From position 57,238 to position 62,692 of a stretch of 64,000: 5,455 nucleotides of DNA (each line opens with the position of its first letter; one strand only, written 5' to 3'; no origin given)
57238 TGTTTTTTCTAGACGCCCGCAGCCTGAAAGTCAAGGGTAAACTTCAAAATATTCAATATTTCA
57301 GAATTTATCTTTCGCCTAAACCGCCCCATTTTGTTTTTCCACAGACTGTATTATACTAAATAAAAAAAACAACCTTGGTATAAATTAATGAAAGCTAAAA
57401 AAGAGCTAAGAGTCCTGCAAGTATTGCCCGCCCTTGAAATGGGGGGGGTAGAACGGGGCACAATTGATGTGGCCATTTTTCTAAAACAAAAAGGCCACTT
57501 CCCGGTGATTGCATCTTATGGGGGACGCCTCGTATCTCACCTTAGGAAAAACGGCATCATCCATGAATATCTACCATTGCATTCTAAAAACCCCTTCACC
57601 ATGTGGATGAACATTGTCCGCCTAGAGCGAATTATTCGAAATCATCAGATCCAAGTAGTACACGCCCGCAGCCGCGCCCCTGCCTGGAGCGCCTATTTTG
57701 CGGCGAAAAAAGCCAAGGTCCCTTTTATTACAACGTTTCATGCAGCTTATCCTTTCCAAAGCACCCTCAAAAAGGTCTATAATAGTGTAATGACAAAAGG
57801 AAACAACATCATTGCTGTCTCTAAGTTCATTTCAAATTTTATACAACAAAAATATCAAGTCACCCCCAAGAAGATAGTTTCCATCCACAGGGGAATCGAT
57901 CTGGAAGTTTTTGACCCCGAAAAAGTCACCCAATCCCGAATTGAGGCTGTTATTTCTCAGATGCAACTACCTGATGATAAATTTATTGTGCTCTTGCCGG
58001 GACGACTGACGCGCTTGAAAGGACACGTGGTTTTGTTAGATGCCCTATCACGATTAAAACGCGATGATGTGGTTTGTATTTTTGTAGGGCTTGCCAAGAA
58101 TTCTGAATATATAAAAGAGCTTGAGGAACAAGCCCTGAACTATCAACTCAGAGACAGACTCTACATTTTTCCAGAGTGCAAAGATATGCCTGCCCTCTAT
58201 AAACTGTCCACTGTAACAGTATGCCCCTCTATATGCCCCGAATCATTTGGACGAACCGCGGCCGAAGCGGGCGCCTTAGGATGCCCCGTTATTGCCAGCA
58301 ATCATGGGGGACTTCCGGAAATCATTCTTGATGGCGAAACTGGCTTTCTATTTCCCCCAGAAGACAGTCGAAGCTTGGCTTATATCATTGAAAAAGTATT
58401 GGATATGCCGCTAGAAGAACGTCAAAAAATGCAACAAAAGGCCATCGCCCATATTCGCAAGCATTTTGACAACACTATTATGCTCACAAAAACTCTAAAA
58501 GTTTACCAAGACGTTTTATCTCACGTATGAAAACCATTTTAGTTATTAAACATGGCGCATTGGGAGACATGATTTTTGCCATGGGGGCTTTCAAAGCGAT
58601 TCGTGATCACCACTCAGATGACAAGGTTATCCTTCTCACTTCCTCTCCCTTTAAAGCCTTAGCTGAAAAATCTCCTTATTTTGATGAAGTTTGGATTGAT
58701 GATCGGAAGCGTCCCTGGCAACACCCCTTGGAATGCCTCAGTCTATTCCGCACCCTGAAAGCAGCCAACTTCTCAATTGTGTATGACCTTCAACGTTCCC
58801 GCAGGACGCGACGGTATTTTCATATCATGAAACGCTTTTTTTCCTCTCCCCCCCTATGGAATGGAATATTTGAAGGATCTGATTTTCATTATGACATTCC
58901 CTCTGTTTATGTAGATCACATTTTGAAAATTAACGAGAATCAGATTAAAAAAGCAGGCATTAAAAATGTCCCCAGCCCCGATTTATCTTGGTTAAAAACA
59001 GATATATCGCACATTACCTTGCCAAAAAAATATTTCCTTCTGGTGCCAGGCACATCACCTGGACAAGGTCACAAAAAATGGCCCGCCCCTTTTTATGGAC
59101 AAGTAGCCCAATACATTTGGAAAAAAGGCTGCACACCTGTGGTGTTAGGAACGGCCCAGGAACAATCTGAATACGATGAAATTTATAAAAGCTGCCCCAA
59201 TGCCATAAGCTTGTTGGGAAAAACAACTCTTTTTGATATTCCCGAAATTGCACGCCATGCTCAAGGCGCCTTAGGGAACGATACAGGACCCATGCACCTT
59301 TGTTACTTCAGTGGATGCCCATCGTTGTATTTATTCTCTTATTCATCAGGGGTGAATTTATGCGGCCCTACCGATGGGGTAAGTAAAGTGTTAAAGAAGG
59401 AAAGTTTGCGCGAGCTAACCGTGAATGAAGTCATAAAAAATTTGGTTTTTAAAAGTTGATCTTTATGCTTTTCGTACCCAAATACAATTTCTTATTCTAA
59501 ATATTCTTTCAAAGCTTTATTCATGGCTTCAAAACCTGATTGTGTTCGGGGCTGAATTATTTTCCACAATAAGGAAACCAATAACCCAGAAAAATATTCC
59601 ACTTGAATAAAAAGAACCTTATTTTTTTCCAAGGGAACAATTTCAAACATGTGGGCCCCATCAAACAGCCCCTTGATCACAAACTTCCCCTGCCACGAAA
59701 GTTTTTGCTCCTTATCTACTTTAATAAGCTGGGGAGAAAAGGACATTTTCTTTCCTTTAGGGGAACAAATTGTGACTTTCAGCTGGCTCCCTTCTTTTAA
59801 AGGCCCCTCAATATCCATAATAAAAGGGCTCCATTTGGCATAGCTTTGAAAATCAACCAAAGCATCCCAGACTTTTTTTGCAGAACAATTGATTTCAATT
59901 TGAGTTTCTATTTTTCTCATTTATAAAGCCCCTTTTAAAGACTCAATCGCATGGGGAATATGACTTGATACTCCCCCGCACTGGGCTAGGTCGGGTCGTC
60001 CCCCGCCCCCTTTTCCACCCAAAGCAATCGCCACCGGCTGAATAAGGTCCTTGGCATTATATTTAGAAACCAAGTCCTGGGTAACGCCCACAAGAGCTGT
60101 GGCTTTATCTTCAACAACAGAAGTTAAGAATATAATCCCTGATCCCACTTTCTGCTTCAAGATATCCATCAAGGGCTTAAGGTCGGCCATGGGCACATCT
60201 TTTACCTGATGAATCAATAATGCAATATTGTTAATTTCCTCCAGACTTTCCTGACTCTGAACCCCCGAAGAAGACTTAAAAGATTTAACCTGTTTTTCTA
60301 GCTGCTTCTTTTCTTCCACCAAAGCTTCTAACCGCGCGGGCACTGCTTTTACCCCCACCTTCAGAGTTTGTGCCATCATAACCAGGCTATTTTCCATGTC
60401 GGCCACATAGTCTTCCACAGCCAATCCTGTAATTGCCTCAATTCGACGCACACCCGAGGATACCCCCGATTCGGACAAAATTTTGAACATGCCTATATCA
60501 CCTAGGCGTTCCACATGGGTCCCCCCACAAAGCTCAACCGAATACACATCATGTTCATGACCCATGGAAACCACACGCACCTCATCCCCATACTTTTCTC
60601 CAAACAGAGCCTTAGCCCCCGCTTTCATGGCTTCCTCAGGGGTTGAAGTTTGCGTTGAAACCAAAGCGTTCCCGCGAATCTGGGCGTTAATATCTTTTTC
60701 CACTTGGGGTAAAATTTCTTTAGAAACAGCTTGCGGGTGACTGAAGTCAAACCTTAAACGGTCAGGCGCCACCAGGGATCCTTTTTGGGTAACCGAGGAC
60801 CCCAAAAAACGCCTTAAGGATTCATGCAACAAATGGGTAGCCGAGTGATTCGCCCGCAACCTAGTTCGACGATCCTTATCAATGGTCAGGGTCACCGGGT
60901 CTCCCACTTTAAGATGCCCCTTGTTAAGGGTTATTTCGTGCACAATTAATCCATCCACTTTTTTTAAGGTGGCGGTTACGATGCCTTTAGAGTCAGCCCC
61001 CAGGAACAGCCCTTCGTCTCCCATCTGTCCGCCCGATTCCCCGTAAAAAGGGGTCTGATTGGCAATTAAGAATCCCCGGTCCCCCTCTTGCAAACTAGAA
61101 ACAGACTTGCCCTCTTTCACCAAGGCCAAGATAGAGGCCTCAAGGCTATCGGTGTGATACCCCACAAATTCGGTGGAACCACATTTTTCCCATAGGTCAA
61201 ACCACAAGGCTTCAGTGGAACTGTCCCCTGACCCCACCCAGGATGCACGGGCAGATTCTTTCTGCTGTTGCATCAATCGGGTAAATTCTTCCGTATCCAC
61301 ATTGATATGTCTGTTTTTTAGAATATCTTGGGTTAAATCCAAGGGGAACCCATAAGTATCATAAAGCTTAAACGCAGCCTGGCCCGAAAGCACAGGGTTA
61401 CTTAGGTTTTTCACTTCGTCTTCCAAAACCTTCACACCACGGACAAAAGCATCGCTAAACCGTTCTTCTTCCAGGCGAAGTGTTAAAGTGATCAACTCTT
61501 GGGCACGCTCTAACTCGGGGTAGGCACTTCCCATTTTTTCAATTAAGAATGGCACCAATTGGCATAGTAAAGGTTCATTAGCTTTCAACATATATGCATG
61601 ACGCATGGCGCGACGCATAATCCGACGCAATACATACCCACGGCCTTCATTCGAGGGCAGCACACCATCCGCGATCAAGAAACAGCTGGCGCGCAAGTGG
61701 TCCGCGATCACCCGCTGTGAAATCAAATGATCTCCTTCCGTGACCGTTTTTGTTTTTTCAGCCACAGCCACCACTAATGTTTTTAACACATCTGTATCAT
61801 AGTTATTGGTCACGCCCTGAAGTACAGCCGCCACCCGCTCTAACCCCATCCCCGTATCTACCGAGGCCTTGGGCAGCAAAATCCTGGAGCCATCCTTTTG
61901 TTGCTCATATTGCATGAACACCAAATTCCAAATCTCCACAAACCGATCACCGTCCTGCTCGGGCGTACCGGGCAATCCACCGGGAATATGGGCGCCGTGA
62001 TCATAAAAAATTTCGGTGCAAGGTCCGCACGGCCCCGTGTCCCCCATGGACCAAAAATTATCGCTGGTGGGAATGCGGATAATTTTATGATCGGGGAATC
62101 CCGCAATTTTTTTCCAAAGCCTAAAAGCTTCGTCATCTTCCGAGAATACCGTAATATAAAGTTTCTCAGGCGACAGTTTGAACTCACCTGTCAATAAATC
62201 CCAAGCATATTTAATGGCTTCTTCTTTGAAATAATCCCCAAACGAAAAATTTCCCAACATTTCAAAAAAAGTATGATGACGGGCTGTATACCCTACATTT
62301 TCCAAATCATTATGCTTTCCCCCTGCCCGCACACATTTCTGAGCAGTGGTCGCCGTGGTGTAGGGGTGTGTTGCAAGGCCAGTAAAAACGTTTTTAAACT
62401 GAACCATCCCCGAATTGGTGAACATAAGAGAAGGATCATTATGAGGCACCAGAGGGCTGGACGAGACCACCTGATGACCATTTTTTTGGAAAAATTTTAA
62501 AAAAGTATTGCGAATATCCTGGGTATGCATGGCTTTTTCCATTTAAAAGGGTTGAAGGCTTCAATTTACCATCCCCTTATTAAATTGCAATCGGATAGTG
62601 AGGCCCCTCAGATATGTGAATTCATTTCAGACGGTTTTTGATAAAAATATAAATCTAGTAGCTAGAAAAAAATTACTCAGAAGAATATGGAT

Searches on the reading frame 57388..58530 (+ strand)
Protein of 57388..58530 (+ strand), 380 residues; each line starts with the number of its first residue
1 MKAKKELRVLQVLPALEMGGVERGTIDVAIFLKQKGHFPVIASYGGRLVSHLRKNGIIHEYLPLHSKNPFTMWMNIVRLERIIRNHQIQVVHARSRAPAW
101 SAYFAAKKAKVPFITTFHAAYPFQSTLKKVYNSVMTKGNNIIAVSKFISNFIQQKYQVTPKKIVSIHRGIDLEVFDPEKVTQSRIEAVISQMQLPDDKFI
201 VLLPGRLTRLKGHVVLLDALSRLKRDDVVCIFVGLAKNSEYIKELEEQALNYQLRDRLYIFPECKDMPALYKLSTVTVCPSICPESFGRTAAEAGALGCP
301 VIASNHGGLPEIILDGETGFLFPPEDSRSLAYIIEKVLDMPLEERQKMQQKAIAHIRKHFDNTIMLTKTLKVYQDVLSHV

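Call 9: search_protein_families(library=pfam, proteins=[window:57388-58530:+], max_evalue=0.01)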
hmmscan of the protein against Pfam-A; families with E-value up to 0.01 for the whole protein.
window:57388-58530:+ (380 aa): 8 families
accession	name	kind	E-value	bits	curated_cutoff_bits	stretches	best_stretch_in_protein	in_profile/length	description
PF00534.26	Glycos_transf_1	-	1.1e-38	132.9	26.4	1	191-353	8-170/172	Glycosyl transferases group 1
PF13439.12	Glyco_transf_4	-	8.9e-31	107.6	28.5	1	18-173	1-169/170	Glycosyltransferase Family 4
PF13692.12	Glyco_trans_1_4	-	3.6e-27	95.8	27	1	200-339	3-141/142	Glycosyl transferases group 1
PF13579.12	Glyco_trans_4_4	-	5.9e-10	40.1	29.7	1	19-168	1-157/158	Glycosyl transferase 4-like domain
PF20706.3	GT4-conflict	-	1.4e-07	31.3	26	1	140-362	149-364/385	Family 4 Glycosyltransferase in conflict systems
PF13477.12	Glyco_trans_4_2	-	2.2e-05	25.1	23.4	1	32-136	20-125/139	Glycosyl transferase 4-like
PF00006.31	ATP-synt_ab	-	0.0019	18.3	29.5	1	212-279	26-93/213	ATP synthase alpha/beta family, nucleotide-binding domain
PF13524.12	Glyco_trans_1_2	-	0.0024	18.3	25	1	266-362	39-135/144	Glycosyl transferase-like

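Call 20: find_homologous_proteins(query=window:57388-58530:+)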
Query window:57388-58530:+ (380 aa): 7981 proteins with E <= 0.001 among 8000 candidates; the best 120 are listed.
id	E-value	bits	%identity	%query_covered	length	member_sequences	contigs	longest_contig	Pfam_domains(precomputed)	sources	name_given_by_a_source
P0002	6.8e-252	853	100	100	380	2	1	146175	PF00534.27,PF13477.13,PF13579.13,PF13439.13,PF20706.4,PF13692.13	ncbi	ncbi:MAG: glycosyltransferase family 4 protein [Alphaproteobacteria bacterium]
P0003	1.7e-199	680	79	99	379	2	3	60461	PF00534.27,PF13477.13,PF13579.13,PF13439.13,PF20706.4,PF13692.13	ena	-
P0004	1.3e-191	654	74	99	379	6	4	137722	PF00534.27,PF13477.13,PF13579.13,PF13439.13,PF20706.4,PF13692.13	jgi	-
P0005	6.0e-189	646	75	99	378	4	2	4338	PF00534.27,PF13477.13,PF13579.13,PF13439.13,PF20706.4,PF13692.13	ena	-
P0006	1.8e-188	644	73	99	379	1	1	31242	PF00534.27,PF13477.13,PF13579.13,PF13439.13,PF13692.13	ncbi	-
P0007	3.9e-188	643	73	99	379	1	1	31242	PF00534.27,PF13477.13,PF13579.13,PF13439.13,PF13692.13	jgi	jgi:glycosyltransferase involved in cell wall biosynthesis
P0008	8.2e-175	599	70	99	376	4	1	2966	PF00534.27,PF13477.13,PF13579.13,PF13439.13,PF20706.4,PF13692.13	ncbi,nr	ncbi:glycosyltransferase family 4 protein [Alphaproteobacteria bacterium]|nr:glycosyltransferase fam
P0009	2.0e-167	575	67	98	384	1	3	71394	PF00534.27,PF13579.13,PF13439.13,PF13692.13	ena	-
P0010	3.0e-165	568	66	99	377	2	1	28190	PF00534.27,PF13579.13,PF13439.13,PF20706.4,PF13692.13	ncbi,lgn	-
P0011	9.1e-160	550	65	99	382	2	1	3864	PF00534.27,PF13477.13,PF13579.13,PF13439.13,PF20706.4,PF13692.13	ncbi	-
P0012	1.3e-158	546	64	100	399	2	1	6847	PF00534.27,PF13477.13,PF13579.13,PF13439.13,PF20706.4,PF13692.13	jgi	jgi:glycosyltransferase involved in cell wall biosynthesis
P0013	8.6e-157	540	64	99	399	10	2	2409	PF00534.27,PF13477.13,PF13579.13,PF13439.13,PF13692.13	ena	-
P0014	2.1e-138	479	58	99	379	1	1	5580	PF00534.27,PF13579.13,PF13439.13,PF13692.13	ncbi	-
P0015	3.1e-126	439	55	95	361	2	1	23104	PF00534.27,PF13477.13,PF13579.13,PF13439.13,PF13692.13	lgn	-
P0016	1.4e-119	417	52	97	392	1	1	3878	PF00534.27,PF13477.13,PF13579.13,PF13439.13,PF13692.13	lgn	-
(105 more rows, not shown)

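Call 21: find_encoding_contigs(protein=P0003, flank=6000, max_places=4)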
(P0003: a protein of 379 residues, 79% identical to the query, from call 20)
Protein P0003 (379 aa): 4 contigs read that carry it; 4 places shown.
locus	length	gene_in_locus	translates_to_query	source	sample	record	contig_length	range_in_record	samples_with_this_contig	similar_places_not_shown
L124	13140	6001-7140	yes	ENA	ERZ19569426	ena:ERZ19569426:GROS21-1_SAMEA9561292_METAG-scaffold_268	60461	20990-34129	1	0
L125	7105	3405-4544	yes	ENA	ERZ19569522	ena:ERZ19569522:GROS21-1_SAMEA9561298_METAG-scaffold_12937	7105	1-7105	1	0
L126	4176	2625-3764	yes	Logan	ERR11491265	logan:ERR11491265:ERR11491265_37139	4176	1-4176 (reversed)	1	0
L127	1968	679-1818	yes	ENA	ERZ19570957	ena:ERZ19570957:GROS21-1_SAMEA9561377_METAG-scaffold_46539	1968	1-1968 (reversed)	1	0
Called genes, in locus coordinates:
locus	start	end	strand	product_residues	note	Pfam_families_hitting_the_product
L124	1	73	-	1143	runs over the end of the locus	-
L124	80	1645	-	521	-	-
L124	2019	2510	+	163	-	-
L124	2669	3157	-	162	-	PF14366:DUF4410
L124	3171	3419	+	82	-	-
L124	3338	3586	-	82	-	PF01016:Ribosomal_L27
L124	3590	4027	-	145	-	PF00829:Ribosomal_L21p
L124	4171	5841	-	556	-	-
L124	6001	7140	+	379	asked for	PF13439:Glyco_transf_4, PF13579:Glyco_trans_4_4, PF13477:Glyco_trans_4_2 (weak), PF20706:GT4-conflict (weak), PF00534:Glycos_transf_1, PF13692:Glyco_trans_1_4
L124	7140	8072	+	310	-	PF01075:Glyco_transf_9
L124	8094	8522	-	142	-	PF10604:Polyketide_cyc2, PF08327:AHSA1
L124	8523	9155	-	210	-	PF07973:tRNA_SAD, PF02272:DHHA1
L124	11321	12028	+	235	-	PF00005:ABC_tran, PF13304:AAA_21 (faint)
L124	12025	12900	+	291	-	-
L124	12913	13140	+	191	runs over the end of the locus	PF02698:DUF218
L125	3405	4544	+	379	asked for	PF13439:Glyco_transf_4, PF13579:Glyco_trans_4_4, PF13477:Glyco_trans_4_2 (weak), PF20706:GT4-conflict (weak), PF00534:Glycos_transf_1, PF13692:Glyco_trans_1_4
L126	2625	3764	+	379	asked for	PF13439:Glyco_transf_4, PF13579:Glyco_trans_4_4, PF13477:Glyco_trans_4_2 (weak), PF20706:GT4-conflict (weak), PF00534:Glycos_transf_1, PF13692:Glyco_trans_1_4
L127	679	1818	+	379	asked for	PF13439:Glyco_transf_4, PF13579:Glyco_trans_4_4, PF13477:Glyco_trans_4_2 (weak), PF20706:GT4-conflict (weak), PF00534:Glycos_transf_1, PF13692:Glyco_trans_1_4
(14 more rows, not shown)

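Call 22: find_encoding_contigs(protein=P0004, flank=6000, max_places=4)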
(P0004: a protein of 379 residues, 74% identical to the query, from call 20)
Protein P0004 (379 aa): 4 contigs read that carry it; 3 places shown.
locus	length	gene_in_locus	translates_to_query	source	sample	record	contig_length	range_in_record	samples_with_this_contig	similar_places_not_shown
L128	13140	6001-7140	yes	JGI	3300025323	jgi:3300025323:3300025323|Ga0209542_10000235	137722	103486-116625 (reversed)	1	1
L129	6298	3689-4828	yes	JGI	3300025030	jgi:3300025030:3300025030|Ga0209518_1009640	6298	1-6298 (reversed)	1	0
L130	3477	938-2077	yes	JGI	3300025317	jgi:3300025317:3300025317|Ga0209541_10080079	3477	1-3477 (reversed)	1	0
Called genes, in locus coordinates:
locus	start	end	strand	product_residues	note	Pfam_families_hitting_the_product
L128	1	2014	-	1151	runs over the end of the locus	-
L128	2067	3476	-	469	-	-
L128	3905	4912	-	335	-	PF00102:Y_phosphatase, PF22784:PTP-SAK (faint), PF00782:DSPc (weak), PF22785:Tc-R-P (weak)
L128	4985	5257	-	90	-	PF01016:Ribosomal_L27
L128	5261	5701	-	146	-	PF00829:Ribosomal_L21p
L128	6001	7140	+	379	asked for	PF13439:Glyco_transf_4, PF13477:Glyco_trans_4_2 (weak), PF13579:Glyco_trans_4_4, PF20706:GT4-conflict, PF00534:Glycos_transf_1, PF13692:Glyco_trans_1_4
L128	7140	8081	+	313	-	PF01075:Glyco_transf_9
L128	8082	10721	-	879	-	PF01411:tRNA-synt_2c, PF07973:tRNA_SAD, PF02272:DHHA1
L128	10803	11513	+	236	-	PF00005:ABC_tran, PF13304:AAA_21 (faint)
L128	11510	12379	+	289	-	-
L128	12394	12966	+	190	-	PF02698:DUF218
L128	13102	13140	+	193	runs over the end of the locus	PF01553:Acyltransferase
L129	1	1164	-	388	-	?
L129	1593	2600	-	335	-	PF00102:Y_phosphatase, PF22784:PTP-SAK (faint), PF00782:DSPc (weak), PF22785:Tc-R-P (weak)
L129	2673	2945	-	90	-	PF01016:Ribosomal_L27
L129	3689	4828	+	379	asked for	PF13439:Glyco_transf_4, PF13477:Glyco_trans_4_2 (weak), PF13579:Glyco_trans_4_4, PF20706:GT4-conflict, PF00534:Glycos_transf_1, PF13692:Glyco_trans_1_4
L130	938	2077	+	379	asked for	PF13439:Glyco_transf_4, PF13477:Glyco_trans_4_2 (weak), PF13579:Glyco_trans_4_4, PF20706:GT4-conflict, PF00534:Glycos_transf_1, PF13692:Glyco_trans_1_4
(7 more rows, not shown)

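Call 23: find_encoding_contigs(protein=P0006, flank=6000, max_places=3)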
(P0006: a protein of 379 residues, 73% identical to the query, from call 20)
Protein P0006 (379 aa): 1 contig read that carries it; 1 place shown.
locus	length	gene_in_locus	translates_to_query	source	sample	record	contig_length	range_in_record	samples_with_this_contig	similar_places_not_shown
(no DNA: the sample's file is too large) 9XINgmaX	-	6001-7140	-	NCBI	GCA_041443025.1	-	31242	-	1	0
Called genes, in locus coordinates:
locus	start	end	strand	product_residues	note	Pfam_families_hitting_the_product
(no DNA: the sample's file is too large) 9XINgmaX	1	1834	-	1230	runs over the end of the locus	-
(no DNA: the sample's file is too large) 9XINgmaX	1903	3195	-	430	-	-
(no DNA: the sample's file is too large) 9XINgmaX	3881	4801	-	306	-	PF12146:Hydrolase_4, PF00561:Abhydrolase_1, PF12697:Abhydrolase_6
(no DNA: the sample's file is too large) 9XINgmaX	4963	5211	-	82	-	PF01016:Ribosomal_L27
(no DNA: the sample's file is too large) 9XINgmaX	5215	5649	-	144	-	PF00829:Ribosomal_L21p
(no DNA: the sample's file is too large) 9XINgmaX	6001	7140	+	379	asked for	PF13439:Glyco_transf_4, PF13477:Glyco_trans_4_2 (weak), PF13579:Glyco_trans_4_4, PF00534:Glycos_transf_1, PF13692:Glyco_trans_1_4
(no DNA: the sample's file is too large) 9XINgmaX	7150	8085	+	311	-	PF01075:Glyco_transf_9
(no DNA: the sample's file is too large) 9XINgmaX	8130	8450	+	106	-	-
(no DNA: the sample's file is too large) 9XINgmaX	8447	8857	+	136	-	-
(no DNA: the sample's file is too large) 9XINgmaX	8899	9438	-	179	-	-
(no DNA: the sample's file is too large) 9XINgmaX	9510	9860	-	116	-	PF08274:Zn_Ribbon_YjdM, PF08271:Zn_Ribbon_TF (faint), PF03831:YjdM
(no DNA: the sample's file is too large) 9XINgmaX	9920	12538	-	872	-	PF01411:tRNA-synt_2c, PF07973:tRNA_SAD, PF02272:DHHA1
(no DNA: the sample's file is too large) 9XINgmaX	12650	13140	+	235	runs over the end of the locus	PF00005:ABC_tran, PF13304:AAA_21 (faint)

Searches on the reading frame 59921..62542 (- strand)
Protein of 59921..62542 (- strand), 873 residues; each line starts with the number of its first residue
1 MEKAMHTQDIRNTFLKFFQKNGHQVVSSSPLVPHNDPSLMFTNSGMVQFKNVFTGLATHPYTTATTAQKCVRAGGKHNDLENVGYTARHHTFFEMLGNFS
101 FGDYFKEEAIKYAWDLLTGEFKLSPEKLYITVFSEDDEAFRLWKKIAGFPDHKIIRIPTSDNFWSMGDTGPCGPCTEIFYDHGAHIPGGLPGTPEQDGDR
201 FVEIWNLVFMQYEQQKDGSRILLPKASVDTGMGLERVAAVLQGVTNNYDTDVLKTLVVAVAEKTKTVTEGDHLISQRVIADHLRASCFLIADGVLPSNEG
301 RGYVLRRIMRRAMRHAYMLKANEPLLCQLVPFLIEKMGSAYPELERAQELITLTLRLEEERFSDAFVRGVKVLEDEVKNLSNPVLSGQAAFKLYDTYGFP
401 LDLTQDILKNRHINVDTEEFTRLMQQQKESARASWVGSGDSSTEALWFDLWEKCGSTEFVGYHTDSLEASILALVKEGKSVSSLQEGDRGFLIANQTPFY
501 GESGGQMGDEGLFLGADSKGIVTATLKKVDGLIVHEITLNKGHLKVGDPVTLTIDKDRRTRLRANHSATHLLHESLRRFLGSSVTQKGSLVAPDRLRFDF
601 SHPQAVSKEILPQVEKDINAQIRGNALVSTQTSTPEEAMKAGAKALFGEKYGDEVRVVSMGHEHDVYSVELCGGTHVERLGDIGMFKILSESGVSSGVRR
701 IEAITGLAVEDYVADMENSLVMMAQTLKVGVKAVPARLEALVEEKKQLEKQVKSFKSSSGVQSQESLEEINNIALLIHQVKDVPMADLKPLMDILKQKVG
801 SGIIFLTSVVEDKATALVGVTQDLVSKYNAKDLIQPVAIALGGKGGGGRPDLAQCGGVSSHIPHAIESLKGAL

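Call 51: find_homologous_proteins(query=window:59921-62542:-)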
Query window:59921-62542:- (873 aa): 8000 proteins with E <= 0.001 among 8000 candidates; the best 120 are listed.
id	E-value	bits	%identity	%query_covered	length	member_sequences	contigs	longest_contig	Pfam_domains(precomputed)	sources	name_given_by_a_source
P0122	0.0e+0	1927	97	100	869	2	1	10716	PF01411.25,PF07973.20,PF02272.25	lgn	-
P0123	0.0e+0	1678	83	100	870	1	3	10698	PF01411.25,PF07973.20,PF02272.25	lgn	-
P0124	0.0e+0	1582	79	100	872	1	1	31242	PF01411.25,PF07973.20,PF02272.25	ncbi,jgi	jgi:alanyl-tRNA synthetase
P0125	0.0e+0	1564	79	100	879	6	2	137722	PF01411.25,PF07973.20,PF02272.25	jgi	-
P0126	0.0e+0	1555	78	100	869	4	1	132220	PF01411.25,PF07973.20,PF02272.25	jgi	jgi:alanyl-tRNA synthetase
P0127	0.0e+0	1554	78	100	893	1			PF01411.25,PF07973.20,PF02272.25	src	-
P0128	0.0e+0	1531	77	100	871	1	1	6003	PF01411.25,PF07973.20,PF02272.25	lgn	-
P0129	0.0e+0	1381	70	100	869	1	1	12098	PF01411.25,PF07973.20,PF02272.25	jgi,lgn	jgi:alanyl-tRNA synthetase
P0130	0.0e+0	1279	65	99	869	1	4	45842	PF01411.25,PF07973.20,PF02272.25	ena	-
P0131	0.0e+0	1279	63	100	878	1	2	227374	PF01411.25,PF07973.20,PF02272.25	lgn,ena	-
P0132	0.0e+0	1228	63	99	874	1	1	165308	PF01411.25,PF07973.20,PF02272.25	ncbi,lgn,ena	ncbi:MAG: alanine--tRNA ligase [Alphaproteobacteria bacterium]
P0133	0.0e+0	1215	63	99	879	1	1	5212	PF01411.25,PF07973.20,PF02272.25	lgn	-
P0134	0.0e+0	1209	63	98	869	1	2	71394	PF01411.25,PF07973.20,PF02272.25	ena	-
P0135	0.0e+0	1203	64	100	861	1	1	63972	PF01411.25,PF07973.20,PF02272.25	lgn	-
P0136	0.0e+0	1197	62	99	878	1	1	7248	PF01411.25,PF07973.20,PF02272.25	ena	-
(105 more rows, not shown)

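Call 52: find_encoding_contigs(protein=P0123, flank=10000, max_places=5)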
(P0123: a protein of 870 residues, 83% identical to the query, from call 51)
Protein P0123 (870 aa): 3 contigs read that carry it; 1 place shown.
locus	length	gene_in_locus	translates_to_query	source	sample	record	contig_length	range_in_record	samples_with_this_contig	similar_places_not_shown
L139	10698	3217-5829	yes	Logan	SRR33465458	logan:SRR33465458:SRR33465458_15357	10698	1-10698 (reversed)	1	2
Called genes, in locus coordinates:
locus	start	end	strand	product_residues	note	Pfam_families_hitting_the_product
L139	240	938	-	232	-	PF01553:Acyltransferase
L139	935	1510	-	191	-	PF02698:DUF218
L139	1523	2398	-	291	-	PF02687:FtsX (weak)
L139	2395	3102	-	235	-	PF00005:ABC_tran, PF13304:AAA_21 (faint)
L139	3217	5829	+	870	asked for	PF01411:tRNA-synt_2c, PF07973:tRNA_SAD, PF02272:DHHA1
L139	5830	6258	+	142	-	PF10604:Polyketide_cyc2, PF08327:AHSA1 (weak)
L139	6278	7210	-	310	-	PF01075:Glyco_transf_9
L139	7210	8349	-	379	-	PF13439:Glyco_transf_4, PF13477:Glyco_trans_4_2 (weak), PF13579:Glyco_trans_4_4, PF20706:GT4-conflict (faint), PF00534:Glycos_transf_1, PF13692:Glyco_trans_1_4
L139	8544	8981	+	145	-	PF00829:Ribosomal_L21p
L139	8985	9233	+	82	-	PF01016:Ribosomal_L27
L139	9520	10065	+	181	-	-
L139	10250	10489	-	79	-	-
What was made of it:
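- In relatives it carries secreted-type cargo such as a eukaryote-like tyrosine phosphatase, a hydrolase and a DUF4410 protein (calls 21-23, 52).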

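Call 53: find_encoding_contigs(protein=P0126, flank=10000, max_places=3)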
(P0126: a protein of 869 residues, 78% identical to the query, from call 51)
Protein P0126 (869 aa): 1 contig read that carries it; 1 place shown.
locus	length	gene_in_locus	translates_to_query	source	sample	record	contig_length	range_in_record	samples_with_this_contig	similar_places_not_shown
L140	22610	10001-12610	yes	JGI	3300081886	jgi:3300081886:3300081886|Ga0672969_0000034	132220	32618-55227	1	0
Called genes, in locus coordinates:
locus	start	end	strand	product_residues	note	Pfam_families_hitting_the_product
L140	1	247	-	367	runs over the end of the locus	PF03330:DPBB_1, PF05036:SPOR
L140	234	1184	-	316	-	PF13406:SLT_2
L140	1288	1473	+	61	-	-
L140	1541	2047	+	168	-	-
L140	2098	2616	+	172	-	-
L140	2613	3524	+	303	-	PF00140:Sigma70_r1_2 (weak), PF04542:Sigma70_r2, PF04545:Sigma70_r4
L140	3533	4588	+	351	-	PF00933:Glyco_hydro_3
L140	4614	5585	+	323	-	-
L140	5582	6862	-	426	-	PF13742:tRNA_anti_2, PF01336:tRNA_anti-codon, PF02601:Exonuc_VII_L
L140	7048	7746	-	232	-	PF01553:Acyltransferase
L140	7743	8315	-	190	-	PF02698:DUF218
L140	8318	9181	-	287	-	-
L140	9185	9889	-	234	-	PF00005:ABC_tran, PF13304:AAA_21 (faint)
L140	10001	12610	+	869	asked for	PF01411:tRNA-synt_2c, PF07973:tRNA_SAD, PF02272:DHHA1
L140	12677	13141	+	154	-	-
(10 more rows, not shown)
